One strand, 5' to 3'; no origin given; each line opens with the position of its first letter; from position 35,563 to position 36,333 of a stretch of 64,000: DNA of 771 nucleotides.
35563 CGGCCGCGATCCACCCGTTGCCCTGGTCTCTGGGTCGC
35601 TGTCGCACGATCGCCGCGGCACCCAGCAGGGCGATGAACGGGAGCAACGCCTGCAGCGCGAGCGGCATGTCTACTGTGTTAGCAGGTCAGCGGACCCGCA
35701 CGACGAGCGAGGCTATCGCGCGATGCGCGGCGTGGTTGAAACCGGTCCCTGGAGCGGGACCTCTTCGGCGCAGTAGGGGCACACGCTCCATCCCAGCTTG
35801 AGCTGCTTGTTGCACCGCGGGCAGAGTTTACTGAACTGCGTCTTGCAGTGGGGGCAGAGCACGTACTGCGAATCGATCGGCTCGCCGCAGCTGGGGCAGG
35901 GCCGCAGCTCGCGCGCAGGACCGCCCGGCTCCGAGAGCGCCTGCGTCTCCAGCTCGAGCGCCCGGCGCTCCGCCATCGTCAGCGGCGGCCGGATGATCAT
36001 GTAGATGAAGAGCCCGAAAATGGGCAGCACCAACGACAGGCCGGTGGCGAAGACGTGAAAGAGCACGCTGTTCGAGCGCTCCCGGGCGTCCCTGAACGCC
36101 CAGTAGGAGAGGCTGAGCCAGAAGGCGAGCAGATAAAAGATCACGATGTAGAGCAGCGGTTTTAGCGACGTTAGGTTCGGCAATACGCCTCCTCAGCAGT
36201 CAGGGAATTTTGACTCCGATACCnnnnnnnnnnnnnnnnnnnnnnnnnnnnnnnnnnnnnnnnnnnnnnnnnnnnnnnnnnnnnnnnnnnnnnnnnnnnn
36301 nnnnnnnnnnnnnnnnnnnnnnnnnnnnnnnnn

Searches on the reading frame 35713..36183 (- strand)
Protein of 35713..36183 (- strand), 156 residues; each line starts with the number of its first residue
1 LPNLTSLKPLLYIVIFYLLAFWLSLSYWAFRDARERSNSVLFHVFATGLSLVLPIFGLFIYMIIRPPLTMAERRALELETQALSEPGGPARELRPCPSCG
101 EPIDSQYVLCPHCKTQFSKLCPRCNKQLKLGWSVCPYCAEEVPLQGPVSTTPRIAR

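Call 18: search_protein_families(library=pfam, proteins=[window:35713-36183:-], max_evalue=0.001)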
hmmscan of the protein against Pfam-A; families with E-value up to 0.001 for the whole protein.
window:35713-36183:- (156 aa): 7 families
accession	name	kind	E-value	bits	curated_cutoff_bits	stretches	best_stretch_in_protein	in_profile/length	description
PF12773.13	DZR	-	2.1e-09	37.8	27.3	1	96-138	1-44/45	Double zinc ribbon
PF13248.11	Zn_ribbon_3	-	3.7e-08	33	27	1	94-113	3-22/26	zinc-ribbon domain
PF13240.11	Zn_Ribbon_1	-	3.2e-06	27.2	25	0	121-138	2-19/23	zinc-ribbon domain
PF18912.6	DZR_2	-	2e-05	24.8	27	0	96-138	10-55/56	Double zinc ribbon domain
PF10571.15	UPF0547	-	0.00013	22.4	29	0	119-138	1-20/26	Uncharacterised protein family UPF0547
PF24460.1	DUF7575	-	0.0002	21.1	28.5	0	121-143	6-28/28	Domain of unknown function (DUF7575)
PF24463.1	DUF7577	-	0.00021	21.3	28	1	94-113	3-22/27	Domain of unknown function (DUF7577)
